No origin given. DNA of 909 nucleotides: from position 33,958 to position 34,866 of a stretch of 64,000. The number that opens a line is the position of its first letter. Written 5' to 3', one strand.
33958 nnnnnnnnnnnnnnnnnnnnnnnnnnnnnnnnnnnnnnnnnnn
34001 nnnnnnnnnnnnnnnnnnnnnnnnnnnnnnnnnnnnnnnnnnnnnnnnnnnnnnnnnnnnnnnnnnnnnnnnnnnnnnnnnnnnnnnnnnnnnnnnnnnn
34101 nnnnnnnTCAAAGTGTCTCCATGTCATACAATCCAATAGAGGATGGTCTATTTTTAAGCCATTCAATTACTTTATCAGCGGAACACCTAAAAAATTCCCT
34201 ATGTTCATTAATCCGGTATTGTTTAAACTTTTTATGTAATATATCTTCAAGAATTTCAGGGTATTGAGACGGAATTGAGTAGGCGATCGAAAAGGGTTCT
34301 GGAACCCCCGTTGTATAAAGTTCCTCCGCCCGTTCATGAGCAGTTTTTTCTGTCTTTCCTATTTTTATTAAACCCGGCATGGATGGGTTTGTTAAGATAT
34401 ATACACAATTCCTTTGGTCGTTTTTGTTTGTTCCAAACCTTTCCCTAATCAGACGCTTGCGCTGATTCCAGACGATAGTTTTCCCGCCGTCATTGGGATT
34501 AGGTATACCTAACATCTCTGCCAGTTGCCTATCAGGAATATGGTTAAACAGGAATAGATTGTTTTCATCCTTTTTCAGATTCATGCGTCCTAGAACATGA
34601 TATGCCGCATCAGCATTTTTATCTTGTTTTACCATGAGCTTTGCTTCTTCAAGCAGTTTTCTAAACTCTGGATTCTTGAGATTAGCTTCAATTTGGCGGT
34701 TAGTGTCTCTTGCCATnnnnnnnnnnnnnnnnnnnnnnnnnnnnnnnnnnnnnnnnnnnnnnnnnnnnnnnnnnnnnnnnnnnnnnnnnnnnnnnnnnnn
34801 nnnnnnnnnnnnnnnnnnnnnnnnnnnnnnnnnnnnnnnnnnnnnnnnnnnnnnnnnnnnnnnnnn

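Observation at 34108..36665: T5orf172 (GIY-YIG-like) + DUF2971 gene pair with small flanking genes: candidate defense islet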

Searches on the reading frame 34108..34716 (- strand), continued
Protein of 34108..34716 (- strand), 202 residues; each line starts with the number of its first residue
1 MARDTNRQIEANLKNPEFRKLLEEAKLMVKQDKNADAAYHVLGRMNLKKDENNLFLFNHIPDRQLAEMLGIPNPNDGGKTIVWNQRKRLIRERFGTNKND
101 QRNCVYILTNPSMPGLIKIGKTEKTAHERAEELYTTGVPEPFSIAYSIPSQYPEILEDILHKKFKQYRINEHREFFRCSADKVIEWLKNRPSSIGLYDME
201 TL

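Call 45: find_encoding_contigs(protein=P0235, flank=10000, max_places=4)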
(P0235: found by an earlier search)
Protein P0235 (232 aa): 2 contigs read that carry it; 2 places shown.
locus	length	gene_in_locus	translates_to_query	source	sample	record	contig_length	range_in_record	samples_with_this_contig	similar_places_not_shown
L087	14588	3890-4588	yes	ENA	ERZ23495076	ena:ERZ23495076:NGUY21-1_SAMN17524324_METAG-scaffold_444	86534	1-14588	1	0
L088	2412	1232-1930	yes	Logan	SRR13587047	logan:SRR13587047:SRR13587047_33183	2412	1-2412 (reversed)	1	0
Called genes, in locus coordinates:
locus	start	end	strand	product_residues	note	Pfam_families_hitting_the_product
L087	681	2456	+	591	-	PF13655:RVT_N, PF00078:RVT_1, PF08388:GIIM, PF01844:HNH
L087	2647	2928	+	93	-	-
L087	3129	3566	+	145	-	-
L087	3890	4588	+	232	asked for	PF11185:DUF2971 (faint)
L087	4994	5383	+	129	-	PF07635:PSCyt1 (weak)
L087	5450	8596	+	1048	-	PF12044:Metallopep, PF23098:Beta-prop_NOL10_N, PF24814:WD40_Prp19, PF24817:WD40_WDHD1_1st, PF25174:Beta-prop_THOC3, PF23381:Beta-prop_IFT122_1st, PF23389:Beta-prop_WDR19_1st, PF25175:Beta-prop_WDR5, +75 more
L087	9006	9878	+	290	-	-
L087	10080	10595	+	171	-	-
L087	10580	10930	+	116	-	-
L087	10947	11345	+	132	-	-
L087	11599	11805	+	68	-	-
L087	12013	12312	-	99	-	-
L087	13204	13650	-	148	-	-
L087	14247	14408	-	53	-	-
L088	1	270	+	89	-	?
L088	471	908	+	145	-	-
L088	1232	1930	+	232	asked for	PF11185:DUF2971 (faint)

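Call 46: find_encoding_contigs(protein=P0002, flank=10000, max_places=4)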
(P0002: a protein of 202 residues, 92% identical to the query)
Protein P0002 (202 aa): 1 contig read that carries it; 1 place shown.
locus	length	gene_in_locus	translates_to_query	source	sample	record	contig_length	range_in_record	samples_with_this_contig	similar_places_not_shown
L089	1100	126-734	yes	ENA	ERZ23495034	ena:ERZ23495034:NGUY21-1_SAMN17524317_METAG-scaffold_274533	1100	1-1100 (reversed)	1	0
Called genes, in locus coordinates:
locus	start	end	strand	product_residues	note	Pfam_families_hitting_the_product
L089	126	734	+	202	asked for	PF10544:T5orf172, PF13455:MUG113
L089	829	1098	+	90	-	?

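Call 53: find_encoding_contigs(protein=P0050, flank=8000, max_places=3)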
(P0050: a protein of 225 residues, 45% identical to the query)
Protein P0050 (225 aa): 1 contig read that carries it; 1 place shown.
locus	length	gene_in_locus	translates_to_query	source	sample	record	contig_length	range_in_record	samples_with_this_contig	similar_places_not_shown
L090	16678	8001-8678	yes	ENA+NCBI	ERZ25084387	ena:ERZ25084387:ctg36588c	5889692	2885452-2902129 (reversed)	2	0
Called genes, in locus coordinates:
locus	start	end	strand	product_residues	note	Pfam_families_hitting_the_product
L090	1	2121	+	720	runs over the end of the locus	PF00355:Rieske, PF13806:Rieske_2, PF13185:GAF_2, PF13426:PAS_9, PF00158:Sigma54_activat, PF14532:Sigma54_activ_2, PF07728:AAA_5, PF25601:AAA_lid_14, +7 more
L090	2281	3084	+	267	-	PF05721:PhyH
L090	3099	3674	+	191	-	PF00080:Sod_Cu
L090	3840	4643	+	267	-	PF05721:PhyH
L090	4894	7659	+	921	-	PF12044:Metallopep (faint), PF00963:Cohesin, PF00404:Dockerin_1, PF13860:FlgD_ig (weak)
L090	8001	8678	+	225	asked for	PF10544:T5orf172 (weak), PF13455:MUG113 (weak)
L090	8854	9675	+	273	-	PF05721:PhyH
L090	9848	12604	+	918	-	PF01103:Omp85 (weak)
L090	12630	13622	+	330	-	PF16316:DUF4956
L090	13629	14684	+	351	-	PF06977:SdiA-regulated (faint), PF13449:Phytase-like (faint)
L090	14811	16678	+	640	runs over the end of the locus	PF20581:DUF6785, PF20580:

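Call 54: find_encoding_contigs(protein=P0046, flank=8000, max_places=3)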
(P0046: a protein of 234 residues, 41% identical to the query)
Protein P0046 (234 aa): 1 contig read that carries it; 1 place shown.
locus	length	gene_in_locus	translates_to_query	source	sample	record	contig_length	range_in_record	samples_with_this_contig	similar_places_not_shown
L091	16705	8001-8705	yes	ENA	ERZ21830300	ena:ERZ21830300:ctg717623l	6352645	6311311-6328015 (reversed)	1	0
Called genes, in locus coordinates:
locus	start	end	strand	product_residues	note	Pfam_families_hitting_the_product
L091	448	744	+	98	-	-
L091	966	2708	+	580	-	PF05721:PhyH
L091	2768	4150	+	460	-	-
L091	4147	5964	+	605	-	PF06917:Pectate_lyase_2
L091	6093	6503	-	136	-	PF00903:Glyoxalase, PF13669:Glyoxalase_4 (weak)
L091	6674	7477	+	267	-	PF05721:PhyH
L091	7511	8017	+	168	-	-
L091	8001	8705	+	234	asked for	PF10544:T5orf172, PF13455:MUG113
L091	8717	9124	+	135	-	-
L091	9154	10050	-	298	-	PF02517:Rce1-like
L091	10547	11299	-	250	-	PF05721:PhyH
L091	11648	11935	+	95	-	PF01541:GIY-YIG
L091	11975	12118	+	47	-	-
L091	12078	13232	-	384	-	PF13546:DDE_5 (weak), PF01609:DDE_Tnp_1 (weak)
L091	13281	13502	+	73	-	-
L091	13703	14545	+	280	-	PF00795:CN_hydrolase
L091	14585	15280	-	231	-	PF13489:Methyltransf_23 (weak), PF13847:Methyltransf_31, PF08241:Methyltransf_11, PF08242:Methyltransf_12, PF13649:Methyltransf_25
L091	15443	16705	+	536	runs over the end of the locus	PF00404:Dockerin_1, PF03712:Cu2_monoox_C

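Call 55: search_protein_families(library=pfam, proteins=[L003:7625-8017:+, L091:7511-8017:+, L087:3129-3566:+, L087:2647-2928:+], max_evalue=0.01)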
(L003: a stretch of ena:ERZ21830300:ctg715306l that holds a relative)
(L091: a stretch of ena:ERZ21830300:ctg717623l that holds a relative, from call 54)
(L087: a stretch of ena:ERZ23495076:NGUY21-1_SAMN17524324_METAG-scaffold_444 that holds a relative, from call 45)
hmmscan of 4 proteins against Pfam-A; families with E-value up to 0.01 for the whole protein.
L003:7625-8017:+ (130 aa): 5 families
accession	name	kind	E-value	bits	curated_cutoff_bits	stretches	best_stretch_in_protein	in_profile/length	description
PF10046.14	BLOC1_2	-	0.001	19.8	33.4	1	36-77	54-95/96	Biogenesis of lysosome-related organelles complex-1 subunit 2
PF07889.17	DUF1664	-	0.0016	18.9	34.6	1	26-75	74-122/124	Protein of unknown function (DUF1664)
PF04977.20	DivIC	-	0.0018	18.5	28.9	0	36-68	20-53/80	Septum formation initiator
PF16526.10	CLZ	-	0.0035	18.1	26.7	0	36-78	20-62/71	C-terminal leucine zipper domain of cyclic nucleotide-gated channels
PF06810.17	Phage_scaffold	-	0.0036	17.7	35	0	17-76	7-63/170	Phage capsid assembly scaffolding protein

L091:7511-8017:+ (168 aa): 3 families
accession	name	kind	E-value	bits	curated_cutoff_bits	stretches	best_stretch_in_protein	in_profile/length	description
PF23991.1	DUF7310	-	8.5e-05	23.4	40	1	66-119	25-78/83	Coiled-coil region of unknown function (DUF7310)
PF04513.17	Baculo_PEP_C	-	0.0011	19.4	38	1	47-122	61-134/140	Baculovirus polyhedron envelope protein, PEP, C terminus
PF07889.17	DUF1664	-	0.0075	16.7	34.6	0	60-106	76-122/124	Protein of unknown function (DUF1664)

L087:3129-3566:+ (145 aa): 0 families

L087:2647-2928:+ (93 aa): 0 families

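Call 61: search_protein_families(library=padloc, proteins=[L005:3125-7429:+, L005:7432-7791:+, P0050, P0046, L003:7625-8017:+, L091:8717-9124:+], max_evalue=0.001)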
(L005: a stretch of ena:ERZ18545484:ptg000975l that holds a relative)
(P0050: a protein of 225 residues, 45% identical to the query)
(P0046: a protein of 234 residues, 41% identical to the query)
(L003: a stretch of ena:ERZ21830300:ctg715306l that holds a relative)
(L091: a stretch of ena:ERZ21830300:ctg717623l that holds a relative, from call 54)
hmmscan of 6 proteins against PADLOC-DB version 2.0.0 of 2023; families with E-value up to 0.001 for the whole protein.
L005:3125-7429:+ (1434 aa): 0 families

L005:7432-7791:+ (119 aa): 0 families

P0050 (225 aa): 0 families

P0046 (234 aa): 1 family
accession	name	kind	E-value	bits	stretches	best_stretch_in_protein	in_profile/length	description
PDLC05041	PDC-S57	-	0.00063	17.4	0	151-202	21-72/212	-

L003:7625-8017:+ (130 aa): 1 family
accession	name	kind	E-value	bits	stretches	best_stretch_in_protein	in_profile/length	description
PDLC03859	LmuB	-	0.00027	18.3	1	30-125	351-430/611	-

L091:8717-9124:+ (135 aa): 0 families

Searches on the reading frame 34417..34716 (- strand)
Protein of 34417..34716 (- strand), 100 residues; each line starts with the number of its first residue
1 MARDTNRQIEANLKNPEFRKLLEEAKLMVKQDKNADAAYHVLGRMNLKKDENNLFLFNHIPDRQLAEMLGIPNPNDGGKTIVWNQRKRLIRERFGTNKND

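Call 71: search_protein_representatives(protein=window:34417-34716:-)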
Query: 100 residues. Proteins with E-value up to 0.001 (for the whole library): 21; up to 1e-10: 10; up to 1e-30: 2. The best 21 are listed.
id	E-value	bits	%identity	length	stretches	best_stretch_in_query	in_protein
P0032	2.2e-33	130.6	73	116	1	1-100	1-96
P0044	5.2e-32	126.2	64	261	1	1-97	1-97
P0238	5.1e-29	116.6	69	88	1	1-85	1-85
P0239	8.5e-24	99.9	57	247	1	1-100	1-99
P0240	4.0e-20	88.1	57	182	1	1-98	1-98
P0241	2.1e-17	79.4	62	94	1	1-93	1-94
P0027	9.1e-16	74.2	57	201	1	11-96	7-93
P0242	5.6e-15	71.6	74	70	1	1-53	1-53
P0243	7.6e-15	71.2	57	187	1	1-72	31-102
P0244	1.7e-12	63.6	51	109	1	28-94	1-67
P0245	1.4e-10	57.5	50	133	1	15-98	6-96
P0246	5.7e-10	55.6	56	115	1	46-95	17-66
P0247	1.9e-09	53.9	44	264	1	16-96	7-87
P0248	8.1e-09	51.9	57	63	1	1-53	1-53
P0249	6.2e-07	45.9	84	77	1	1-32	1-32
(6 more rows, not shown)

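Call 73: search_protein_families(library=pfam, proteins=[window:34417-34716:-], max_evalue=1)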
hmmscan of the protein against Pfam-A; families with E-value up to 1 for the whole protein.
window:34417-34716:- (100 aa): 0 families

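Call 74: search_protein_families(library=padloc, proteins=[window:34417-34716:-], max_evalue=1)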
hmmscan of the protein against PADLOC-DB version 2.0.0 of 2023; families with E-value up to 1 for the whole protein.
window:34417-34716:- (100 aa): 0 families
